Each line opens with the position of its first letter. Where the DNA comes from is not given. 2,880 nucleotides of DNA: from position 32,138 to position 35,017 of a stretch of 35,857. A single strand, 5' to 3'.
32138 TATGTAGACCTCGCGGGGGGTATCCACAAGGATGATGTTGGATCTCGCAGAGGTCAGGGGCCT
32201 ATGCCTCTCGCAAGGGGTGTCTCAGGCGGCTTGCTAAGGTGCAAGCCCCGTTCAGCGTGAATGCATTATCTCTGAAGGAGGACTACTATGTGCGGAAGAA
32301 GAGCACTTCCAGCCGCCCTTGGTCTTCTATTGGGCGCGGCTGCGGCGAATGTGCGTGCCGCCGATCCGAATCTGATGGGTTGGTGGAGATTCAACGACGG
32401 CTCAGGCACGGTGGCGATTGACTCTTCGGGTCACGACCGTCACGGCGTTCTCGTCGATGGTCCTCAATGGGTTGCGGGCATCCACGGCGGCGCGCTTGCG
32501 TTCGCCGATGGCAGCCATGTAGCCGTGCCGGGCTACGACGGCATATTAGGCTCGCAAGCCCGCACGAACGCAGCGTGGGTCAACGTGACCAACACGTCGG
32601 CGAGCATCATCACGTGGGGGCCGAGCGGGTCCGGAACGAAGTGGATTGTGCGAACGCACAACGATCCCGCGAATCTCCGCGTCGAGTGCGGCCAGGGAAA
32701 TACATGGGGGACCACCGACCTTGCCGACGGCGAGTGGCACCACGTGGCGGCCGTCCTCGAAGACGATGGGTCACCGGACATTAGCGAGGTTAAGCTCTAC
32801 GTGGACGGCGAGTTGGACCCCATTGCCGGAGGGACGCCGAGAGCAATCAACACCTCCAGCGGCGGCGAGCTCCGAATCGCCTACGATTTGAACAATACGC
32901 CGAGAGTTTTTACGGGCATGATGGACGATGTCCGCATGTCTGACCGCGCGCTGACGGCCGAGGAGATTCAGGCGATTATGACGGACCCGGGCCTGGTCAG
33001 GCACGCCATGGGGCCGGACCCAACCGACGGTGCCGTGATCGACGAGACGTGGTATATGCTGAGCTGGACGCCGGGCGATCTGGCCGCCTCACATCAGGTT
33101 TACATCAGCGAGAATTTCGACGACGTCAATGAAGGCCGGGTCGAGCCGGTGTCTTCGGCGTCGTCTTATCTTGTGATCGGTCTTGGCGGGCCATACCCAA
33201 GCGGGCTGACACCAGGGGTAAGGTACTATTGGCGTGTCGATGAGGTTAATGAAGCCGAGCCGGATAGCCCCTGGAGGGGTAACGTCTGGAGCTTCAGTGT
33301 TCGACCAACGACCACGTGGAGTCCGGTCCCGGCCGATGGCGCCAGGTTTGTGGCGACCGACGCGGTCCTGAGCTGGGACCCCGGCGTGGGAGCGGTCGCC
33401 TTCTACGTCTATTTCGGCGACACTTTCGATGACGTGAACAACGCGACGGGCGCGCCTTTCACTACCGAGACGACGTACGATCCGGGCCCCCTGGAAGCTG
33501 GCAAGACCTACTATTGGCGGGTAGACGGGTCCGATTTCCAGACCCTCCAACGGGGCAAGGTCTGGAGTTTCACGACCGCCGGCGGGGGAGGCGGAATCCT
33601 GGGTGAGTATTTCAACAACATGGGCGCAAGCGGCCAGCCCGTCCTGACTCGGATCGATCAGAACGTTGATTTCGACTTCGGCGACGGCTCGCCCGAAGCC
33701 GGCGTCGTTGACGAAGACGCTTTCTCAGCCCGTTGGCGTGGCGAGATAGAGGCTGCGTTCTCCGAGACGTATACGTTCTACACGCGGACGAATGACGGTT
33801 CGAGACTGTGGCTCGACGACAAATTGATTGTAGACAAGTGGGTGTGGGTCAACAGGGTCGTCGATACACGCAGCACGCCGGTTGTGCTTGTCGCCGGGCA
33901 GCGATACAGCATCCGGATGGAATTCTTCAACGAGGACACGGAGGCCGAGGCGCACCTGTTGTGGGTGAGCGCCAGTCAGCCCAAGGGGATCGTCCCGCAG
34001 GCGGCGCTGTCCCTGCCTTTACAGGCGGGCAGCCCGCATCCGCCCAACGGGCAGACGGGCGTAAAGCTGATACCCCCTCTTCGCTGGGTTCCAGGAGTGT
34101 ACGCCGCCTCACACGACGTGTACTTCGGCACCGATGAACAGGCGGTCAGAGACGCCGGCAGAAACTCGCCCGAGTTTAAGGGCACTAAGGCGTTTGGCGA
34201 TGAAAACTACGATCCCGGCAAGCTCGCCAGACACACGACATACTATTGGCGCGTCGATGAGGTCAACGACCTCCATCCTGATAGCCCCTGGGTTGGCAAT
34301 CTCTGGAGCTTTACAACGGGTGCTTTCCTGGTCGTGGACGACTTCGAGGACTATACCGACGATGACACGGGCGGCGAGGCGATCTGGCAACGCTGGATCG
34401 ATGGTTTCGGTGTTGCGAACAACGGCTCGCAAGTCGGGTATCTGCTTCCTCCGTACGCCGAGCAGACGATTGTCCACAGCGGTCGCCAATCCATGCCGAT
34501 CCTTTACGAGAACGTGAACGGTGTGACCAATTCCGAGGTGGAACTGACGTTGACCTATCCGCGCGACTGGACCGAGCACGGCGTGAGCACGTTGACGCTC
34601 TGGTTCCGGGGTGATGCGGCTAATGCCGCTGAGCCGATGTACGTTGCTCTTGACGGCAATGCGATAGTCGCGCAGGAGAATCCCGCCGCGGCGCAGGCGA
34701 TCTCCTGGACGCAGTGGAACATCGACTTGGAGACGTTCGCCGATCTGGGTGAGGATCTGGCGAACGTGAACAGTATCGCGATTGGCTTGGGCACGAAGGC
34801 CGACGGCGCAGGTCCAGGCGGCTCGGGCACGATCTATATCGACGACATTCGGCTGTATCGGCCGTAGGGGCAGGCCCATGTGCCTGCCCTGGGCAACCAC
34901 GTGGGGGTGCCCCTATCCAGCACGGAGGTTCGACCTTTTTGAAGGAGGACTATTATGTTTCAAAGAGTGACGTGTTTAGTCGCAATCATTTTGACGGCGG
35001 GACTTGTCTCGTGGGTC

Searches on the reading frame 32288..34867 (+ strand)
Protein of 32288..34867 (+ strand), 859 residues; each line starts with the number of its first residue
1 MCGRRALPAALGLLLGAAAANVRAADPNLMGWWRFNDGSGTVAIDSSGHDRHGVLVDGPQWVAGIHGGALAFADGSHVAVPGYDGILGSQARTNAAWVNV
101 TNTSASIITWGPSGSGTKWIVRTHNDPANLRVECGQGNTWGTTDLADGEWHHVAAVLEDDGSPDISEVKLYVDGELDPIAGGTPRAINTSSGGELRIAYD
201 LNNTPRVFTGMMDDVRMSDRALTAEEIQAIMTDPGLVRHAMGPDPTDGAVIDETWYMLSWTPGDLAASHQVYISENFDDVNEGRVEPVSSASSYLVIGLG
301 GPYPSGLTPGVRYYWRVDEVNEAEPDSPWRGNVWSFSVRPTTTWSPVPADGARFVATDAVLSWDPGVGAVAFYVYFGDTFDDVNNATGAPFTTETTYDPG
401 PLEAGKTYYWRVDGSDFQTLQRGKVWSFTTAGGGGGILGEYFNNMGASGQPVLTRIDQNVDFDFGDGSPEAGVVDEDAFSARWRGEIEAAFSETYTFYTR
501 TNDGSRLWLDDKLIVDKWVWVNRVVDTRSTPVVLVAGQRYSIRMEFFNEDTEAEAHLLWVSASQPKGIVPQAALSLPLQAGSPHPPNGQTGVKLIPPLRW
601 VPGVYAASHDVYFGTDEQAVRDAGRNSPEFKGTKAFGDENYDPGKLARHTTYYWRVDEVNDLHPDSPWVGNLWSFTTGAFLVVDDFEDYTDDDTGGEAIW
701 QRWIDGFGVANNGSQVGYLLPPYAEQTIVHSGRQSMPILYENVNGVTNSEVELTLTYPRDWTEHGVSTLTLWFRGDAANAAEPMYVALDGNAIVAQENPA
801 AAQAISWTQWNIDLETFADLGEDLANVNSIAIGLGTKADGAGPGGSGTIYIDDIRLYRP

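Call 20: search_protein_families(library=pfam, proteins=[window:32288-34867:+], max_evalue=0.001)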
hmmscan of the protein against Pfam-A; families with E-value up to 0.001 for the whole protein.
window:32288-34867:+ (859 aa): 3 families
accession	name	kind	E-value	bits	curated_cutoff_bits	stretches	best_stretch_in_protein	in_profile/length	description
PF07691.17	PA14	-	5.3e-23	81.9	24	1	436-564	4-138/147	PA14 domain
PF13385.13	Laminin_G_3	-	6.9e-22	78.6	27.6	1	75-228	4-151/151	Concanavalin A-like lectin/glucanases superfamily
PF25788.1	Ig_Rha78A_N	-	4.3e-06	27.4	27.4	0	255-331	24-95/105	Rha78A-like, N-terminal immunoglobulin domain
